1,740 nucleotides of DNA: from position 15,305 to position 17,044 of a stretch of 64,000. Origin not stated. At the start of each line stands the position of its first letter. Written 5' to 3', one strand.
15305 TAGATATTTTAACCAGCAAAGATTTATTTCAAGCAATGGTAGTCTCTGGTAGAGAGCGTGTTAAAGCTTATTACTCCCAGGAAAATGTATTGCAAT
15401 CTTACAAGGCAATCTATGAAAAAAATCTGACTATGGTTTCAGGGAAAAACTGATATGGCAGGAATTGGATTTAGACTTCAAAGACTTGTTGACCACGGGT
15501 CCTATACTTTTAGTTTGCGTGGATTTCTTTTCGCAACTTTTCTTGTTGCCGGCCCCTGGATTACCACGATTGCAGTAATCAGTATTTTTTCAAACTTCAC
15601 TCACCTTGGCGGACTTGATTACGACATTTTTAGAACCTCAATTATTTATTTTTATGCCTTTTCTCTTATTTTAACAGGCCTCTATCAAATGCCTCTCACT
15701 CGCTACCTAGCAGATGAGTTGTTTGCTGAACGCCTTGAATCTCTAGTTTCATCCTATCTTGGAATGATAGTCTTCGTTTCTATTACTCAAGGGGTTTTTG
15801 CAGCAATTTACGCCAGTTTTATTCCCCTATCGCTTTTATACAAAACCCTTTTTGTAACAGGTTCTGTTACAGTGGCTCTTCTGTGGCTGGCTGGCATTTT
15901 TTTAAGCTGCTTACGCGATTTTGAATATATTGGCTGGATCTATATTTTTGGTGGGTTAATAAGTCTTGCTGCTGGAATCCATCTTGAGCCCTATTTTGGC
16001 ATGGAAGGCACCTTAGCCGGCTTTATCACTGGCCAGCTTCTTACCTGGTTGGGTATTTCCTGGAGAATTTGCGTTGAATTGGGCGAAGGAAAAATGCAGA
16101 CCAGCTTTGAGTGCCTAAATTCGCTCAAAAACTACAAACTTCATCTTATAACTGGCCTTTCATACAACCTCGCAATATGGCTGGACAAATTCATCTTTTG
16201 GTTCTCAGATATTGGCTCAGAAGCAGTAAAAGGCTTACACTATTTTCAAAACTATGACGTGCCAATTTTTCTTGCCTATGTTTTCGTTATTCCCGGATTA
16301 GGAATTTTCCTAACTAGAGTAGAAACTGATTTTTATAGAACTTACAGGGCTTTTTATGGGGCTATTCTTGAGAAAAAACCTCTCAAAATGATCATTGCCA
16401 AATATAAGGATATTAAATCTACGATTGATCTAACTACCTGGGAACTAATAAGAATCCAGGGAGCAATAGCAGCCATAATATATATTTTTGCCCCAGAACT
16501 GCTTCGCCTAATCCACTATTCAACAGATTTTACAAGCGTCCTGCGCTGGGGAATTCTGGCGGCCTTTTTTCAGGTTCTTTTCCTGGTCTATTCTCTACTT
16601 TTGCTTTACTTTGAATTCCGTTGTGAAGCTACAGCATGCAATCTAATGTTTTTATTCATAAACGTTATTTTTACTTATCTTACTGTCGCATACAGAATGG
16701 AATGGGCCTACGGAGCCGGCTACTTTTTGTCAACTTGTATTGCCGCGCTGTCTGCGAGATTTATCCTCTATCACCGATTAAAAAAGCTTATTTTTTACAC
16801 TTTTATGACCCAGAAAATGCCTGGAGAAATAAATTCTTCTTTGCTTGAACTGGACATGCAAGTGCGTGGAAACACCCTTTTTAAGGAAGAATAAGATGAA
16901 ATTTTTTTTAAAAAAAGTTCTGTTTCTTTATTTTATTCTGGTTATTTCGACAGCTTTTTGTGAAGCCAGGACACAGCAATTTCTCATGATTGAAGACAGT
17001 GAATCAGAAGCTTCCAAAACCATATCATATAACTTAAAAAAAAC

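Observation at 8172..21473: Pel-type exopolysaccharide locus with rearranged gene order, split pelA and no pelC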

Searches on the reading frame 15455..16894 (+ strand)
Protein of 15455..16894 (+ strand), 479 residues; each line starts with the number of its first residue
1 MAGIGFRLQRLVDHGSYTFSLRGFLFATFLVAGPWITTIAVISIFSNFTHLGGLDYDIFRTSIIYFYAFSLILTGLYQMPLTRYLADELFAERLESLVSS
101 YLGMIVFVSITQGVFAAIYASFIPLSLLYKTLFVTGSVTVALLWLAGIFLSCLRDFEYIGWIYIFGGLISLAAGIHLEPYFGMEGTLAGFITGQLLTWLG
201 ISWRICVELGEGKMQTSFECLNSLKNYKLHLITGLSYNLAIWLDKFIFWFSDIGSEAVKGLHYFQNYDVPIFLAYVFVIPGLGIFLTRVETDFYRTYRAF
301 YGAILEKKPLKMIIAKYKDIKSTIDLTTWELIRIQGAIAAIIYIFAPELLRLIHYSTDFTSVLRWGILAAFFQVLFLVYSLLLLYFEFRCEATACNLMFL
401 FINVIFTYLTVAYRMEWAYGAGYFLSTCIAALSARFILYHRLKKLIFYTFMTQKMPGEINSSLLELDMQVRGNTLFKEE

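Call 3: search_protein_families(library=pfam, proteins=[window:15455-16894:+], max_evalue=0.01)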
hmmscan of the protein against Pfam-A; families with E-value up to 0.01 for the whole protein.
window:15455-16894:+ (479 aa): 1 family
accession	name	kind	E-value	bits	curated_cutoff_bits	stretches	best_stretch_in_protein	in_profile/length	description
PF16933.10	PelG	-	1.2e-111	374.2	29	1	1-450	1-452/452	Putative exopolysaccharide Exporter (EPS-E)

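Call 4: search_protein_families(library=ncbifam, proteins=[window:15455-16894:+], max_evalue=0.01)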
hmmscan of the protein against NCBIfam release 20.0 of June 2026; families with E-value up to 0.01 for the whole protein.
window:15455-16894:+ (479 aa): 0 families

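Call 7: find_encoding_contigs(protein=window:15455-16894:+, flank=10000, max_places=6)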
Protein window:15455-16894:+ (479 aa): 1 contig read that carries it; 1 place shown.
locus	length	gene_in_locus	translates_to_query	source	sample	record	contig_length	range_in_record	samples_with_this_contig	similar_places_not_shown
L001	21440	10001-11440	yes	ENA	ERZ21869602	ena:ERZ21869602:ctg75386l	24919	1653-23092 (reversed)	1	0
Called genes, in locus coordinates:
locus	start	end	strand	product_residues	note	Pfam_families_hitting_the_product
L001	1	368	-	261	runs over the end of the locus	-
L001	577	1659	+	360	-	PF00266:Aminotran_5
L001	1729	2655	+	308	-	PF00389:2-Hacid_dh, PF02826:2-Hacid_dh_C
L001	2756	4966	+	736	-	PF13176:TPR_7 (faint), PF07719:TPR_2 (faint), PF13428:TPR_14 (faint), PF00515:TPR_1 (faint), PF13174:TPR_6 (faint), PF13432:TPR_16 (faint), PF13431:TPR_17 (faint), PF14559:TPR_19 (weak), +1 more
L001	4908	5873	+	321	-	-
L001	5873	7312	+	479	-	PF13492:GAF_3, PF00990:GGDEF (weak)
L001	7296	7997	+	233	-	-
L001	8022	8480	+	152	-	-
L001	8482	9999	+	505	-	PF11997:DUF3492, PF13439:Glyco_transf_4, PF13579:Glyco_trans_4_4, PF00534:Glycos_transf_1, PF13692:Glyco_trans_1_4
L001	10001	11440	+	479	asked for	PF16933:PelG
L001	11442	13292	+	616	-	PF09960:DUF2194, PF10096:DUF2334, PF09960:DUF2194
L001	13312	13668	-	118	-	-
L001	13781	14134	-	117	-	PF03537:Glyco_hydro_114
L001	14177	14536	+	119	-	-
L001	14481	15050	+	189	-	PF09960:DUF2194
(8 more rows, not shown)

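Call 9: find_related_loci(query=window:15455-16894:+, collection=genome_contigs, flank=10000)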
Query window:15455-16894:+ (479 aa) in genome_contigs; peptide patterns used: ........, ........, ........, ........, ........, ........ (x = any residue, [..] = any of these).
79 stretches matched a pattern; 6 encode a relative of the query (tblastn E <= 1e-3); 6 distinct loci.
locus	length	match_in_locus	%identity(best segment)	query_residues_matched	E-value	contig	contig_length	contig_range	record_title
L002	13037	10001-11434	65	1-479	0e+0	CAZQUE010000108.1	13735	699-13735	MAG TPA_asm: uncultured bacterium isolate SRP304446_co1_153 genome assembly, contig: NODE_3143_length_13735_cov_11.35986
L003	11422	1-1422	65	5-479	0e+0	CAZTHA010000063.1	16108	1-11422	MAG TPA_asm: uncultured bacterium isolate binchicken_co108_60 genome assembly, contig: NODE_7826_length_16108_cov_4.9066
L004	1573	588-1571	72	1-328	1e-165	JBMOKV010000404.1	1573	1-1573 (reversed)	MAG: Candidatus Rifleibacteriota bacterium isolate Betzabe_MAG007 MAG007_404, whole genome shotgun sequence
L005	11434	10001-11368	29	1-453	1e-54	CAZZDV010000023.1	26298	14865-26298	MAG TPA_asm: uncultured Bordetella sp. isolate SRP128246_co1_109 genome assembly, contig: NODE_3346_length_26298_cov_12.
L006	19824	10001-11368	29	1-453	5e-52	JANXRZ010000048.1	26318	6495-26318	MAG: Proteobacteria bacterium isolate 336R_metabat_400 336R_k141_405646, whole genome shotgun sequence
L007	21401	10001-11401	33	1-458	2e-60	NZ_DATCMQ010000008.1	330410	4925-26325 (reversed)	MAG: Noviherbaspirillum sp. isolate SMAG_U7153 k141_22237, whole genome shotgun sequence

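Call 32: search_solved_structures(query=L007:5422-5964:+, max_evalue=0.01)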
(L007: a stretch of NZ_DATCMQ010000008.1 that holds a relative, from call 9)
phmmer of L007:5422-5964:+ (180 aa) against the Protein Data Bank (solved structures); distinct sequences matched with E-value up to 0.01: 4.
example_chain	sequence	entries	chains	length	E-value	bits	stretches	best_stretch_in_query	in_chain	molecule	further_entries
5t11_A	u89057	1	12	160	5.8e-46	159.6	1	25-179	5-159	Uncharacterized protein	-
5t10_A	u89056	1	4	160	8.5e-46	159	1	25-179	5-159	Uncharacterized protein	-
5t0z_A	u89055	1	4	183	2.9e-37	131.2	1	26-175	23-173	Lipoprotein, putative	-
9h80_C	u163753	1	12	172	5.5e-36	127.1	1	10-176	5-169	PelC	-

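Call 64: list_cluster_members(proteins=[window:15455-16894:+, window:58813-60900:-, window:13936-15453:+])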
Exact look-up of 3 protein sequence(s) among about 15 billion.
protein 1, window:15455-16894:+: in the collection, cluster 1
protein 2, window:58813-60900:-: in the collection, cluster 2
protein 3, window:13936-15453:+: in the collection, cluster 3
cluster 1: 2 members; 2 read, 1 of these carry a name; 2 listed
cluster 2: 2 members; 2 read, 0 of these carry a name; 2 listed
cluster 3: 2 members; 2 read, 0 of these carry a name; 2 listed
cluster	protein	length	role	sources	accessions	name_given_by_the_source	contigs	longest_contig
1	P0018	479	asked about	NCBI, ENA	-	-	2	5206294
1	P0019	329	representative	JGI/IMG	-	uncharacterized membrane protein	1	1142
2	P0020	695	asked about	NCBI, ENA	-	-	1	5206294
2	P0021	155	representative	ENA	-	-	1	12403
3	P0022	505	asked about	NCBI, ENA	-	-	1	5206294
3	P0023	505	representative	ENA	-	-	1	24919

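Call 67: search_protein_families(library=pfam, proteins=[L007:1481-5413:+, L007:5422-5964:+, L007:5982-7379:+, L007:7300-8391:+], max_evalue=0.01)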
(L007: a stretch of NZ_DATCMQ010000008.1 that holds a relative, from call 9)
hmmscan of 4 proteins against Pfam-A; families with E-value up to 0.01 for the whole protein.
L007:1481-5413:+ (1310 aa): 3 families
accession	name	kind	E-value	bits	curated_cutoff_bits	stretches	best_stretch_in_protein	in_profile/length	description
PF24604.1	B-barrel_PelB_C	-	2.6e-58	198.4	31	1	1004-1308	3-308/309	PelB, C-terminal beta barrel domain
PF13429.12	TPR_15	-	9.5e-54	183.1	26.2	1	520-795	8-280/280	Tetratricopeptide repeat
PF13428.12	TPR_14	-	0.00012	22.9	23.5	1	249-288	5-44/44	Tetratricopeptide repeat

L007:5422-5964:+ (180 aa): 1 family
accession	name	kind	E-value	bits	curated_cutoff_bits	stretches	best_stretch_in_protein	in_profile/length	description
PF13036.11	LpoB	-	0.0066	16.8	22.3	1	97-149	91-143/147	Peptidoglycan-synthase activator LpoB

L007:5982-7379:+ (465 aa): 2 families
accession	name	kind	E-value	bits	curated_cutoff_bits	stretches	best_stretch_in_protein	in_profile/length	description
PF16963.10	PelD_GGDEF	-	1.5e-37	128.7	27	1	339-463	1-125/125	PelD GGDEF domain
PF13492.12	GAF_3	-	1.7e-07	32.2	27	1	207-322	8-124/129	GAF domain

L007:7300-8391:+ (363 aa): 0 families
